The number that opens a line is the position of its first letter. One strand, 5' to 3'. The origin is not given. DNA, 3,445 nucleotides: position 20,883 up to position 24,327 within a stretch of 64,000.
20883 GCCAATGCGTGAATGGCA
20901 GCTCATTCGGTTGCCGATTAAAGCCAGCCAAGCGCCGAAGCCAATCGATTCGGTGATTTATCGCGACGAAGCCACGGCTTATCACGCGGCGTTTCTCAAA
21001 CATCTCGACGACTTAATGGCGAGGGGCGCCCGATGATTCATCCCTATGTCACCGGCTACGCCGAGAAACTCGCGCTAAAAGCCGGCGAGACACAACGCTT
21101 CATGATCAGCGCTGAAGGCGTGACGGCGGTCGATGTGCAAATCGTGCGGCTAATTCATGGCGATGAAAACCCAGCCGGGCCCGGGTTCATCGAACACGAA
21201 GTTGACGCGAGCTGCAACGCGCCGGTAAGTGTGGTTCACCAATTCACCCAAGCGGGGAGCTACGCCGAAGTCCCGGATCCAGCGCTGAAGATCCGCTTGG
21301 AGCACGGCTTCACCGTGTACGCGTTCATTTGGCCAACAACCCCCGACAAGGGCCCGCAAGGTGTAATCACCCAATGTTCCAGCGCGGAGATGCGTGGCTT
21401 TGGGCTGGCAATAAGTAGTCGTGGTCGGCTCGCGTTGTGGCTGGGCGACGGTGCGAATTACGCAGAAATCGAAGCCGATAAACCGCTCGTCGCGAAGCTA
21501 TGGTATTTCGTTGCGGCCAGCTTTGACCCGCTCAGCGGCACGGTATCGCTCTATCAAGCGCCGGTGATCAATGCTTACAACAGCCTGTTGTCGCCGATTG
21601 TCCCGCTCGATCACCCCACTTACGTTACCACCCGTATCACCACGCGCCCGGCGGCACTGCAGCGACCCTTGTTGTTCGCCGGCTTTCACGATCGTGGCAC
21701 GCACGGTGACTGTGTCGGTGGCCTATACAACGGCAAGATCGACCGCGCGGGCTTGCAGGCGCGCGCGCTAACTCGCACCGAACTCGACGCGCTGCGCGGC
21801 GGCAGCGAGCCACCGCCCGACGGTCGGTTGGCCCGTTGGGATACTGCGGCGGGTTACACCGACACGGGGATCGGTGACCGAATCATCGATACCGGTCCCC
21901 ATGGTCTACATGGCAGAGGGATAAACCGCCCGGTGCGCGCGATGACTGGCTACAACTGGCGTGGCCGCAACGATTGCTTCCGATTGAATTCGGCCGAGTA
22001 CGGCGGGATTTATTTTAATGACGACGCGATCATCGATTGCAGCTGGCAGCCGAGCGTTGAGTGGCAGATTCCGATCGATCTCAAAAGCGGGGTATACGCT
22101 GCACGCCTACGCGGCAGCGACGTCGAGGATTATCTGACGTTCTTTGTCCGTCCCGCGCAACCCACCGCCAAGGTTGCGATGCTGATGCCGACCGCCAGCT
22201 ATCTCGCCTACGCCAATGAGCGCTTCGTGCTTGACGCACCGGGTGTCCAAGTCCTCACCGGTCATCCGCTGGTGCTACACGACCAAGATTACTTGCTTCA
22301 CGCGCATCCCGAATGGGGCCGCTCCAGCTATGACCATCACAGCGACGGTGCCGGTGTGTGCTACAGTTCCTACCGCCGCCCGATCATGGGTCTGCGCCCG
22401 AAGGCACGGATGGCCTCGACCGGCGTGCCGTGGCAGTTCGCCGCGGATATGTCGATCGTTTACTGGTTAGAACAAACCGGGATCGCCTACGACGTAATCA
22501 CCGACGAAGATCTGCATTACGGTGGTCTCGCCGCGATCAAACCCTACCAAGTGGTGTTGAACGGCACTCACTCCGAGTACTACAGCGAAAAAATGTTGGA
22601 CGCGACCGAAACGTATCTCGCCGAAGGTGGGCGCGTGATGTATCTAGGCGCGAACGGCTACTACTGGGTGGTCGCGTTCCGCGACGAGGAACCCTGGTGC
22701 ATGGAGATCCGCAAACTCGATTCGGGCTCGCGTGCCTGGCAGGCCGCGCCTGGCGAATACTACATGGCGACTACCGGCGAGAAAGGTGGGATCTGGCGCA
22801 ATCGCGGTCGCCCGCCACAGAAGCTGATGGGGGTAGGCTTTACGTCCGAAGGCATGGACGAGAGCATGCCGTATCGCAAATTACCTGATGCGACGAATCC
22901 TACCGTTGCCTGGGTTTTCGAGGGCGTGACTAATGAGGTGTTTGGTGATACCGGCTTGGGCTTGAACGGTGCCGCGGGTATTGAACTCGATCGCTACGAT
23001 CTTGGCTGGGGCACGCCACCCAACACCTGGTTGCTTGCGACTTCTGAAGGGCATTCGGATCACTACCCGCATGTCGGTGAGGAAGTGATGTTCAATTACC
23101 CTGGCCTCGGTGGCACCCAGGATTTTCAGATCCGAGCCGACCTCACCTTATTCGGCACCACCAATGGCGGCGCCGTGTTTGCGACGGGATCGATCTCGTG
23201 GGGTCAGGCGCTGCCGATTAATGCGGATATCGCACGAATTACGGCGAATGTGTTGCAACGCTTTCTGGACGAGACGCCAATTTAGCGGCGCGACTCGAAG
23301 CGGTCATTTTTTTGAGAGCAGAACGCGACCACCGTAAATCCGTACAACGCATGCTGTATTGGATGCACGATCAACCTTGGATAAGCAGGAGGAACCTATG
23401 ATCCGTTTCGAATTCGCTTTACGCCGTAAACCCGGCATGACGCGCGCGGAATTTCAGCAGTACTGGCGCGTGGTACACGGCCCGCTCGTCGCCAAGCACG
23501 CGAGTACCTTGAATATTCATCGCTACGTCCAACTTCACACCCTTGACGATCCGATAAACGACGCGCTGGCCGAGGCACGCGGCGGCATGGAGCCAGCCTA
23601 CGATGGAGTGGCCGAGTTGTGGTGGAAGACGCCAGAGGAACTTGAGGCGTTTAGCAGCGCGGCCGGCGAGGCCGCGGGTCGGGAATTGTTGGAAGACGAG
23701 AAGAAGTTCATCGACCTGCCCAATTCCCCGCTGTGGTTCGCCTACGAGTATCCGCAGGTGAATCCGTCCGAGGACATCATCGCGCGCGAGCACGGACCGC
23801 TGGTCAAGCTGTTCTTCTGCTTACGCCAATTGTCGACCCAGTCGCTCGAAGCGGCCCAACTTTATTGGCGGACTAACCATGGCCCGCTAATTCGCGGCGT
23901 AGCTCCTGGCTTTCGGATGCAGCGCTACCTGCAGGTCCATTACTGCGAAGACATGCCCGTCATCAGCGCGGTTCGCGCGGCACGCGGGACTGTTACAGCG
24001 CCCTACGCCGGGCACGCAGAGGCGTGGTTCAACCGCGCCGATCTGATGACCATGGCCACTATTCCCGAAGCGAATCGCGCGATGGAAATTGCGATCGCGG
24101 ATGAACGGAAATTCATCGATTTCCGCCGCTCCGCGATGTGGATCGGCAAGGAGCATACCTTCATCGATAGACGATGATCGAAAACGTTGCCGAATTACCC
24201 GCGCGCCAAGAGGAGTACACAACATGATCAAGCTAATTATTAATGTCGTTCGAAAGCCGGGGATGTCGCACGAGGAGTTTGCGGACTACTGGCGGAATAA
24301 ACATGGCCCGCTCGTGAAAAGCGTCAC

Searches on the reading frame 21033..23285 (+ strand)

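Call 71: search_protein_families(library=pfam, proteins=[window:21033-23285:+], max_evalue=0.00001)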
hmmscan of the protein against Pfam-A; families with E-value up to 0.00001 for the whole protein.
window:21033-23285:+ (750 aa): 2 families
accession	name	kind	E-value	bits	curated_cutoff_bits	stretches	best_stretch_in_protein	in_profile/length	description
PF20254.3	DMFA2_C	-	2.8e-94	317.1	27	1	302-728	2-369/374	N,N-dimethylformamidase beta subunit-like, C-terminal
PF13385.13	Laminin_G_3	-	2.4e-08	34.7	27.6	1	74-174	3-96/151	Concanavalin A-like lectin/glucanases superfamily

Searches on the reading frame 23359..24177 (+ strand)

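Call 71: search_protein_families(library=pfam, proteins=[window:23359-24177:+], max_evalue=0.00001)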
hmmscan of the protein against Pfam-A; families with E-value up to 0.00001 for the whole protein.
window:23359-24177:+ (272 aa): 1 family
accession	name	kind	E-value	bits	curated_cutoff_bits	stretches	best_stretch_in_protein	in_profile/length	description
PF07110.17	EthD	-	8.6e-33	113.8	22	2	24-120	1-95/96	EthD domain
